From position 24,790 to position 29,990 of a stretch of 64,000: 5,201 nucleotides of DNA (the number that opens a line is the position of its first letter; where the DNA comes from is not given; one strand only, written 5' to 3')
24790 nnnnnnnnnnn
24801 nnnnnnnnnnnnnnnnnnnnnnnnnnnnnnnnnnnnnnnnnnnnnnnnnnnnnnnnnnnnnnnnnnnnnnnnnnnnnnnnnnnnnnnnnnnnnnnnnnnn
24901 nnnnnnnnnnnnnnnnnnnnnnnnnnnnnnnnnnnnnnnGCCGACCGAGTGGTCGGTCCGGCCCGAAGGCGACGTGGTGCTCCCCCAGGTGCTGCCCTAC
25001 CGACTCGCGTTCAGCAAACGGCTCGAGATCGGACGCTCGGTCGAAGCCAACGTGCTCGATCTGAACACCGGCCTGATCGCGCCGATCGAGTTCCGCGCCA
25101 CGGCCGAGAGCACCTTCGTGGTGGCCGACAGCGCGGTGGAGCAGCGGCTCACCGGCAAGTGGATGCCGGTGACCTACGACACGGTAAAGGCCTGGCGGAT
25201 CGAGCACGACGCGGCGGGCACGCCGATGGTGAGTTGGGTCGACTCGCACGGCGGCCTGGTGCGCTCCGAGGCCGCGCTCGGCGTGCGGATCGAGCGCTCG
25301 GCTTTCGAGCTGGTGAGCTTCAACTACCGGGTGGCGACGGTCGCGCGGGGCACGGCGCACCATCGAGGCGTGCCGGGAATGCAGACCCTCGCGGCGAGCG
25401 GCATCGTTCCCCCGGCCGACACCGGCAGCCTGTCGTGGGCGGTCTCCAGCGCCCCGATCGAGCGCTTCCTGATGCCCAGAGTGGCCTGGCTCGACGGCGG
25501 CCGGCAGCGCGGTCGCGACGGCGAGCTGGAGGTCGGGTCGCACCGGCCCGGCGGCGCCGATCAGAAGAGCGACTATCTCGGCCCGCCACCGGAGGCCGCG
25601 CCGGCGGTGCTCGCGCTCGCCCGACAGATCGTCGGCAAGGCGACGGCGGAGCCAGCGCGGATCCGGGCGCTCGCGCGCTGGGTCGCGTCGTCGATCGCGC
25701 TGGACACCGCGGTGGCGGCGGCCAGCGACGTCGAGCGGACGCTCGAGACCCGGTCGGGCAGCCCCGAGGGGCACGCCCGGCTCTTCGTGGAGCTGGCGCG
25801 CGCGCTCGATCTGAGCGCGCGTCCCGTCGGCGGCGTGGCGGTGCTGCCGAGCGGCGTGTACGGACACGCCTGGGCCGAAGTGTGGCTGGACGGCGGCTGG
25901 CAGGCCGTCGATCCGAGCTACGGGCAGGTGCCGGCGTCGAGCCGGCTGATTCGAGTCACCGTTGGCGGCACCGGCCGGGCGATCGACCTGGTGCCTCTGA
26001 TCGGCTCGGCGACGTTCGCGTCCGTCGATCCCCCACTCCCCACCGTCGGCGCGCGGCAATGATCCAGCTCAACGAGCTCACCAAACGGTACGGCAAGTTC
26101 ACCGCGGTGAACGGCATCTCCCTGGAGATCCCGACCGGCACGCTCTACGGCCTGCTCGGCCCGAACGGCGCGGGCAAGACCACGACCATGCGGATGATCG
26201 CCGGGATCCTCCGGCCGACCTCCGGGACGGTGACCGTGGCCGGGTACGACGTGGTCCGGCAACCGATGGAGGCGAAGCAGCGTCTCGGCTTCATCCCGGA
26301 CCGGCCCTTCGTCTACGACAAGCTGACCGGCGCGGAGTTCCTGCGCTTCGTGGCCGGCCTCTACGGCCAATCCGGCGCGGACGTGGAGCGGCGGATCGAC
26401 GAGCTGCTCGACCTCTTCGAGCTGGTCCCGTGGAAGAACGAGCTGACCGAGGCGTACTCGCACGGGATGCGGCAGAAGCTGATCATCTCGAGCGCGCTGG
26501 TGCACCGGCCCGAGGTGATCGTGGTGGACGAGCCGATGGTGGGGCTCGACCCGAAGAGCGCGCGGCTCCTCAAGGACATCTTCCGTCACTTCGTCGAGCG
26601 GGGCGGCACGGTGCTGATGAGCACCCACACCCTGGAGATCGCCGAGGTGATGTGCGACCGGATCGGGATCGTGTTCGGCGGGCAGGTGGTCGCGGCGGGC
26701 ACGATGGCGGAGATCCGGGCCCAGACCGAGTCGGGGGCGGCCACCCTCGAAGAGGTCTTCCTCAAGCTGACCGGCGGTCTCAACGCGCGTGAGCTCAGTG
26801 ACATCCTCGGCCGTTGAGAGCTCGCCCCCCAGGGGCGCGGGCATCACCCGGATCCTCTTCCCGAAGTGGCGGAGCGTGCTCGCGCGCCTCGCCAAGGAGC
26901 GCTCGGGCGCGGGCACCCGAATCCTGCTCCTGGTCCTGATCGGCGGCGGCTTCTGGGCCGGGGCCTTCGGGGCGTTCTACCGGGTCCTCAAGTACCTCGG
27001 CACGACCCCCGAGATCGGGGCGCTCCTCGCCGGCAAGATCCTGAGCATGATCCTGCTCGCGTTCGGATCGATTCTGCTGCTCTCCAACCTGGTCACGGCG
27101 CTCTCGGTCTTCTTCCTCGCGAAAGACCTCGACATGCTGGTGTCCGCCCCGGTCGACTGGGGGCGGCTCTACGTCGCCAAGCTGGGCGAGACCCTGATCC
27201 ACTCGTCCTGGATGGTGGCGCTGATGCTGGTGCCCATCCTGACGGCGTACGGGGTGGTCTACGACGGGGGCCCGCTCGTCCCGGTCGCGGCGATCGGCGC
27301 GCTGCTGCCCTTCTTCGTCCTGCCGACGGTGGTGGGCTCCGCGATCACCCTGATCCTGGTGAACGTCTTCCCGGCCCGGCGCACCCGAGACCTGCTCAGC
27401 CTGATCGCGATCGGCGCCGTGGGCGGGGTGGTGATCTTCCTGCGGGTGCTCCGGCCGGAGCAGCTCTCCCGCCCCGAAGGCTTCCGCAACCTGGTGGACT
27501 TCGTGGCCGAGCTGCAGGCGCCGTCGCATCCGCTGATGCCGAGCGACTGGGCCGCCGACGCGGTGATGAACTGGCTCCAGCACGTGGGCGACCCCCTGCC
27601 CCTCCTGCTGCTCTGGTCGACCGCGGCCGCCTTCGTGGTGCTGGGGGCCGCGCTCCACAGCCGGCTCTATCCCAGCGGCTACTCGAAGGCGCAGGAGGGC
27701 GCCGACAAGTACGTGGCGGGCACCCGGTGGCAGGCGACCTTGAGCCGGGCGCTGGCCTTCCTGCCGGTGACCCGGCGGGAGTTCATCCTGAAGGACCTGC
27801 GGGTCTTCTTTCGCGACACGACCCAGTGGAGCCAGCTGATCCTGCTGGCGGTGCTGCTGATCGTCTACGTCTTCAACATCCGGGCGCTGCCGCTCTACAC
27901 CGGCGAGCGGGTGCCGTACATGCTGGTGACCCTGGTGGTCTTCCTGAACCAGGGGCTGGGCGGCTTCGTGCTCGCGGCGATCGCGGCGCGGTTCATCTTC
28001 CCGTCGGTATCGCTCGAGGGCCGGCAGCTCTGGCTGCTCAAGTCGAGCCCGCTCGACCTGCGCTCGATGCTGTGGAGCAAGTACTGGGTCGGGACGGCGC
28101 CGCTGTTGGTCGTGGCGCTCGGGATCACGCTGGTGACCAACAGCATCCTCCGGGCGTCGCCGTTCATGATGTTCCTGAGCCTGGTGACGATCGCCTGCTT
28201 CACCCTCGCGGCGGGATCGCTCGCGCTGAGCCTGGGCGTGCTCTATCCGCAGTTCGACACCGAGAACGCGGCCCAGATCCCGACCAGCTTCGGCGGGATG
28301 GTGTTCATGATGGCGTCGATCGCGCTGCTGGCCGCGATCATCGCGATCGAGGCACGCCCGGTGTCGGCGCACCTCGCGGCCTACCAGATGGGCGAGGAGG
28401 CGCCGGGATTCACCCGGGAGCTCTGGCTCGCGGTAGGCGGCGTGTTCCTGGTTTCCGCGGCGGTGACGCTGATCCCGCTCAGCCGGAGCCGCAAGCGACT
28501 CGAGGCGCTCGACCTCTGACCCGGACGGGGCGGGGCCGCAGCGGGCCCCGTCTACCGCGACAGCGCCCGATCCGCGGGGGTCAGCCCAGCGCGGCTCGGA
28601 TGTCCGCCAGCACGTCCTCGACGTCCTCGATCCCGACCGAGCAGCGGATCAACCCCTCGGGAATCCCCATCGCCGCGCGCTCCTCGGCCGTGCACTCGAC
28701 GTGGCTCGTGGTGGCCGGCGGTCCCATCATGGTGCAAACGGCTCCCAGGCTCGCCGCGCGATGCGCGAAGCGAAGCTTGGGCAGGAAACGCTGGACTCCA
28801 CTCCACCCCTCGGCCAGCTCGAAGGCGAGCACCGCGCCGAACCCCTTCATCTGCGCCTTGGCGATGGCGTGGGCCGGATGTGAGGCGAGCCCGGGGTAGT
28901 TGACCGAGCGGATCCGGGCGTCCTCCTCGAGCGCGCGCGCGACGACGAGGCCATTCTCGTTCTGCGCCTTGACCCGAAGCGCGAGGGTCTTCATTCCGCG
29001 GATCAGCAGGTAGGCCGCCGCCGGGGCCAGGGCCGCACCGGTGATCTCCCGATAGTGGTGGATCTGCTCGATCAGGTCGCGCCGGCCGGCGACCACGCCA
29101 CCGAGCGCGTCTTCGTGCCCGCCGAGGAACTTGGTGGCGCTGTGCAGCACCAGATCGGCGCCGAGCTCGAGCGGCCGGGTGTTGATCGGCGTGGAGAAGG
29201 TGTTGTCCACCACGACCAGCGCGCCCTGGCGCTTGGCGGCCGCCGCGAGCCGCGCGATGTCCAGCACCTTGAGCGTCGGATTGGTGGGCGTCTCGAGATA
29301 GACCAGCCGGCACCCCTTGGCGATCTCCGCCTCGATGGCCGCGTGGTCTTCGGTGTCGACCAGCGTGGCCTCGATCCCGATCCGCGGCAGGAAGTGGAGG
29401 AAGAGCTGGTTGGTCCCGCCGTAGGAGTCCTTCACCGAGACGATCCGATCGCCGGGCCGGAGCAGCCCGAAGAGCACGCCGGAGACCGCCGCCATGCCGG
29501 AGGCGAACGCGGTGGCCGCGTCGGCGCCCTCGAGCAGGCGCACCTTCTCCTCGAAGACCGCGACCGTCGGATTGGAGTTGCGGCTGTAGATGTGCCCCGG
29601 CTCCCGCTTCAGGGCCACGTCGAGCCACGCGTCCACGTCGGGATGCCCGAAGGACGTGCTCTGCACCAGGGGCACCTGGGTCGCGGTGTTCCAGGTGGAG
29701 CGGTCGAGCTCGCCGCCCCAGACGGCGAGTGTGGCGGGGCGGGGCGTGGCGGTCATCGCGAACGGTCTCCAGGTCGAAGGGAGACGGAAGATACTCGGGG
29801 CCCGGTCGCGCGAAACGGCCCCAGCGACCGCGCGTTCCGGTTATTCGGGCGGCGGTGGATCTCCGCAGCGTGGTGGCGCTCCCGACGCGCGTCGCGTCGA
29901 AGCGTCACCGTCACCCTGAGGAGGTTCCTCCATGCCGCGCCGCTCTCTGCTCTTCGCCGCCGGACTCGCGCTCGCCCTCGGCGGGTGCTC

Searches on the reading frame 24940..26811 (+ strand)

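Call 88: search_protein_families(library=pfam, proteins=[window:24940-26811:+], max_evalue=0.00001)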
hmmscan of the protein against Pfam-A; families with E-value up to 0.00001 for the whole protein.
window:24940-26811:+ (624 aa): 2 families
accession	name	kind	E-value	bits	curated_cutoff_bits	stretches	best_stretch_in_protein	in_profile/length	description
PF00005.33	ABC_tran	-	5.9e-26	92.1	25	1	391-533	2-136/137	ABC transporter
PF13304.12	AAA_21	-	1.6e-10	42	27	1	506-565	238-300/304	AAA domain, putative AbiEii toxin, Type IV TA system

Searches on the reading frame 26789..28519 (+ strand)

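Call 4: search_protein_families(library=pfam, proteins=[window:26789-28519:+], max_evalue=0.01)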
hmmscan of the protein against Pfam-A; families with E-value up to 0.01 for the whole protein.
window:26789-28519:+ (576 aa): 1 family
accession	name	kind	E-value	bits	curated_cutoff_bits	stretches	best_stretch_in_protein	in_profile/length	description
PF16949.11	ABC_tran_2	-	3.3e-108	363.3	25.7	1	42-576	7-542/542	Putative ATP-binding cassette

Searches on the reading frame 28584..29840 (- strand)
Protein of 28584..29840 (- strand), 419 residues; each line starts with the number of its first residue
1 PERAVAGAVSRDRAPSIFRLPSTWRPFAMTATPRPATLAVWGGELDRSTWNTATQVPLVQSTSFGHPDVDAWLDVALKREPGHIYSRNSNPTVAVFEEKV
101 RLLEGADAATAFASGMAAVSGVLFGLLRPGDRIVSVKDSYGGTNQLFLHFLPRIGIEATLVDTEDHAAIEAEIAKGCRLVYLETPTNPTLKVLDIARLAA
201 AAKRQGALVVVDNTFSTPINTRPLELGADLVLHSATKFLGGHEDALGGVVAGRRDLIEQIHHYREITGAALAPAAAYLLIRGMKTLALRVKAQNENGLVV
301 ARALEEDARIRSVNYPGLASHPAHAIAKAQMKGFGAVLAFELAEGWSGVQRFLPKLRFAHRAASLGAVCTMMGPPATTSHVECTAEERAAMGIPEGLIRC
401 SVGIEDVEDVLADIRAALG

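Call 88: search_protein_families(library=pfam, proteins=[window:28584-29840:-], max_evalue=0.00001)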
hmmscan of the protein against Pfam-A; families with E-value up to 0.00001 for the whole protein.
window:28584-29840:- (419 aa): 4 families
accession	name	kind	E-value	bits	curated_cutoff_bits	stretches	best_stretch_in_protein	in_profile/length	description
PF01053.26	Cys_Met_Meta_PP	-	2.5e-125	418.4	27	1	37-418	2-380/381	Cys/Met metabolism PLP-dependent enzyme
PF06838.17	Met_gamma_lyase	-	2.2e-10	40.1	24.2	1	109-261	76-247/405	Methionine gamma-lyase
PF00155.27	Aminotran_1_2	-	6.8e-07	29.2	19.7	1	99-218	50-191/361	Aminotransferase class I and II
PF00266.25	Aminotran_5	-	5.7e-06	26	21.5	1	165-263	128-224/371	Aminotransferase class-V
